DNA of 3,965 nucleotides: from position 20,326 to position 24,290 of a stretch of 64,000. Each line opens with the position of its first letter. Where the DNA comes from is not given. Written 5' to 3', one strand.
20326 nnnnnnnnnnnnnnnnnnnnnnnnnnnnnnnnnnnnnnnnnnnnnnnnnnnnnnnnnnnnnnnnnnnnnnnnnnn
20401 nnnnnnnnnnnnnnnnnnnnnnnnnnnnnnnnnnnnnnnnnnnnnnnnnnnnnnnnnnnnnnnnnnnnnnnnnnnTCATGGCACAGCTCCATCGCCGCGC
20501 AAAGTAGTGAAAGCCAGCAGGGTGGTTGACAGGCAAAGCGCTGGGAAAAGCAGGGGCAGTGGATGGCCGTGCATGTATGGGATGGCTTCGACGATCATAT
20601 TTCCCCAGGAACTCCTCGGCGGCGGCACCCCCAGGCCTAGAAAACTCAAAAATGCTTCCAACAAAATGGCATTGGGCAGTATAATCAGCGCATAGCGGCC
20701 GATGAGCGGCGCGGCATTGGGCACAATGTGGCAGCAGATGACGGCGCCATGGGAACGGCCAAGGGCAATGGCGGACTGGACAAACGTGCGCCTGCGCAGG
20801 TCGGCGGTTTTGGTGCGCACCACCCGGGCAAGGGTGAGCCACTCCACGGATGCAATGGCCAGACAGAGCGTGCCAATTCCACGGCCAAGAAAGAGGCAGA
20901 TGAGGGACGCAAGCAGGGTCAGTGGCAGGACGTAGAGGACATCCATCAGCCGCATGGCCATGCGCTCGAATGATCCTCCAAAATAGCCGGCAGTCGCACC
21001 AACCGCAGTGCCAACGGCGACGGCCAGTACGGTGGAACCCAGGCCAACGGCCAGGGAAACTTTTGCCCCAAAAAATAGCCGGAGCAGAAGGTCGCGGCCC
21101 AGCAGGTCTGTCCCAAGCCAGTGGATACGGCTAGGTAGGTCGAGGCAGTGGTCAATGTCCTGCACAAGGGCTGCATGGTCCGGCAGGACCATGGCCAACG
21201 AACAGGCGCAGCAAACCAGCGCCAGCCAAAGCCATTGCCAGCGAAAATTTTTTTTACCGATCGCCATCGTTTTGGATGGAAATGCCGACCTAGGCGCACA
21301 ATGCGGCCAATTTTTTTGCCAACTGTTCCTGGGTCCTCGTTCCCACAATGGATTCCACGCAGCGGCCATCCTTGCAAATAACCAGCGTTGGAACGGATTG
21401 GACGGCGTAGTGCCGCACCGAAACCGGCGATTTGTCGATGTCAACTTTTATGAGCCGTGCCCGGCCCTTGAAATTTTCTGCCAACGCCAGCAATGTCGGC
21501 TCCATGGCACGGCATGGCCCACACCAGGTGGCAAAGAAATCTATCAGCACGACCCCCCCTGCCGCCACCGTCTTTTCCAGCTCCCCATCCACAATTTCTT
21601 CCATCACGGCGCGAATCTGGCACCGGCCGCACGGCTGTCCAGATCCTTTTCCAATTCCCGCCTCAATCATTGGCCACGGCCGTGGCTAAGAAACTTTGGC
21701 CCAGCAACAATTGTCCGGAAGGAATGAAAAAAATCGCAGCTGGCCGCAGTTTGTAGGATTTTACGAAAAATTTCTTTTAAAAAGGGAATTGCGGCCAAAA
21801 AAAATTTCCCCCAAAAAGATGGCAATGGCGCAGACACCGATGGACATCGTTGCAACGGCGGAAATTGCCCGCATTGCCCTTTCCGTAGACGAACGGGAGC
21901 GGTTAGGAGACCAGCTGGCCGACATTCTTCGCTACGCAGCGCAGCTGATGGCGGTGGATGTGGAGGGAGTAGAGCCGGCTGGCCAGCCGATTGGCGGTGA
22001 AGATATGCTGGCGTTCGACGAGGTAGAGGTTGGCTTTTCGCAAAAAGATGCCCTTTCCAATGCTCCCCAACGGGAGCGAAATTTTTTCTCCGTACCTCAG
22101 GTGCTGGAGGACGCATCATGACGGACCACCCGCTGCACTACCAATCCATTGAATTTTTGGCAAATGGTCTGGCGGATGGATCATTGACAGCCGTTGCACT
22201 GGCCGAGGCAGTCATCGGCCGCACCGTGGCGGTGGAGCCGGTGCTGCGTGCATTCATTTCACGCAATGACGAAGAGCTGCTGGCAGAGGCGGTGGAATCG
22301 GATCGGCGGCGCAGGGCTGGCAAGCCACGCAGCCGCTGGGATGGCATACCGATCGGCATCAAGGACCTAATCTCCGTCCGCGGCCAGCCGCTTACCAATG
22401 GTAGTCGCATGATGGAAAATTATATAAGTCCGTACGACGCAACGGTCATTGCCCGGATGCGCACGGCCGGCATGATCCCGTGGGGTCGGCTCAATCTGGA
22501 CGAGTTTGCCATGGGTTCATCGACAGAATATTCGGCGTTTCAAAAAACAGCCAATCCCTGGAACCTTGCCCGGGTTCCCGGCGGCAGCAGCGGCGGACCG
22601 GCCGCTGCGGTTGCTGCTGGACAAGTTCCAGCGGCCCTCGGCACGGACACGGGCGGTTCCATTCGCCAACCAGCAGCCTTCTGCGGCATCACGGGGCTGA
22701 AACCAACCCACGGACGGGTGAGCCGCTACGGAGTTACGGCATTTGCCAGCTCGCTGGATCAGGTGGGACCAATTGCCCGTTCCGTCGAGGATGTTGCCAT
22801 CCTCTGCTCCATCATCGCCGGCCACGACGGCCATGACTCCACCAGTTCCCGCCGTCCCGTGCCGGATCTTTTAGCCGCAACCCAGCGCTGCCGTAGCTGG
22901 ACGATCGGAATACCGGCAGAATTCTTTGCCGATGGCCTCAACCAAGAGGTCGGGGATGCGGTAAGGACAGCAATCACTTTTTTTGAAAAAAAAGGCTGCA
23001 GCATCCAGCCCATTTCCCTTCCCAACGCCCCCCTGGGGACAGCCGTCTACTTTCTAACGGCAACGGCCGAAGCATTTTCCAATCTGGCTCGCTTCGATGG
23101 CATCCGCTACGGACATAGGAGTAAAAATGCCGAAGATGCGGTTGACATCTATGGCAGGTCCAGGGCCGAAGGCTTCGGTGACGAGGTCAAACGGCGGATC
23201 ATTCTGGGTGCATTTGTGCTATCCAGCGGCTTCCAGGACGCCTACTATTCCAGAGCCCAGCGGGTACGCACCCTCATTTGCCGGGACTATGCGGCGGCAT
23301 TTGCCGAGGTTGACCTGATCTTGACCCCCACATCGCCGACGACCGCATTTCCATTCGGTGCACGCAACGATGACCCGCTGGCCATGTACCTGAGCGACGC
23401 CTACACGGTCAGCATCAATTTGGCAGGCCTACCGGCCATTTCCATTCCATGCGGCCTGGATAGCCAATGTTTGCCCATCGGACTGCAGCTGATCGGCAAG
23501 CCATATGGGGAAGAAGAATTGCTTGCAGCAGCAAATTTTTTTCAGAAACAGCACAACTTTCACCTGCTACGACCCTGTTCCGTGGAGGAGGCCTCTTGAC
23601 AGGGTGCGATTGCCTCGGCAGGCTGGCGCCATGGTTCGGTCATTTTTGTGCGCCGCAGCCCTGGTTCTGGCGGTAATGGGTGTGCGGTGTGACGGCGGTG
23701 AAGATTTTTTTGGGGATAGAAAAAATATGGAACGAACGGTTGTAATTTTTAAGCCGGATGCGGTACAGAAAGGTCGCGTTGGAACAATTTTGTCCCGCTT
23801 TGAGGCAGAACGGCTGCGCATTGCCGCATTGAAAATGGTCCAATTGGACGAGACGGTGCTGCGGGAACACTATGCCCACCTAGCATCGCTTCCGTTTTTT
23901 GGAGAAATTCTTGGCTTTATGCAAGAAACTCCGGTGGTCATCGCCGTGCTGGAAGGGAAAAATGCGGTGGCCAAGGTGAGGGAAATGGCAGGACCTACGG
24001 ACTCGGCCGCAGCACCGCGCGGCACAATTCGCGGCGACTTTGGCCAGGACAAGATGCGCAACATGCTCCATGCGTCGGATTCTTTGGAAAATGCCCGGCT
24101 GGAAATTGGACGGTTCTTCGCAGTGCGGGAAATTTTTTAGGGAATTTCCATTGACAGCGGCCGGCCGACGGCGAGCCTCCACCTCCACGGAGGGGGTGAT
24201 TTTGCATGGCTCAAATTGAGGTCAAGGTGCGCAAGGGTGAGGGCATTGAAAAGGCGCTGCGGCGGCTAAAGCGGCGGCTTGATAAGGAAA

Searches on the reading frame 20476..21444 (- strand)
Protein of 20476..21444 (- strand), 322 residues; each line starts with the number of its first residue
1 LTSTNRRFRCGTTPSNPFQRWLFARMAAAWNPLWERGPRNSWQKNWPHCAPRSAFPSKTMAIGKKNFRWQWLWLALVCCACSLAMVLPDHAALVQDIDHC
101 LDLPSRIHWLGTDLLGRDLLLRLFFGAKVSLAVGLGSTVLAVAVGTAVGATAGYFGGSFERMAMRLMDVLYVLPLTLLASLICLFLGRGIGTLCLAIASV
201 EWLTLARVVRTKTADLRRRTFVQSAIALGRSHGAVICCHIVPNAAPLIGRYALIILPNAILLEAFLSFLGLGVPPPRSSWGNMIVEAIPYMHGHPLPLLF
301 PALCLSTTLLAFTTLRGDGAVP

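Call 30: search_protein_families(library=pfam, proteins=[window:20476-21444:-], max_evalue=0.001)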
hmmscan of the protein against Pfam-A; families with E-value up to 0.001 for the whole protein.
window:20476-21444:- (322 aa): 1 family
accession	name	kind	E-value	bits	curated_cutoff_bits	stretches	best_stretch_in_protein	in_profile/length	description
PF00528.27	BPD_transp_1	-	2.3e-18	67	26.4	1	145-312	1-171/184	Binding-protein-dependent transport system inner membrane component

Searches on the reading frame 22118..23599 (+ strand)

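Call 30: search_protein_families(library=pfam, proteins=[window:22118-23599:+], max_evalue=0.001)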
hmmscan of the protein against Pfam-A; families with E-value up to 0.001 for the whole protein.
window:22118-23599:+ (493 aa): 1 family
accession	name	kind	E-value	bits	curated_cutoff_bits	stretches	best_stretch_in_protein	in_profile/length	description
PF01425.27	Amidase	-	1.1e-144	483.3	27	1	28-469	2-445/445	Amidase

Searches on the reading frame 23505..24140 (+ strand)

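Call 58: search_protein_families(library=pfam, proteins=[window:23505-24140:+], max_evalue=0.0001)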
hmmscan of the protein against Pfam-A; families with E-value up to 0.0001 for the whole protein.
window:23505-24140:+ (211 aa): 1 family
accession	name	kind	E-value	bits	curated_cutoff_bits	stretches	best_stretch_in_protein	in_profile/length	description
PF00334.24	NDK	-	5.6e-46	156.2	27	1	76-209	1-134/135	Nucleoside diphosphate kinase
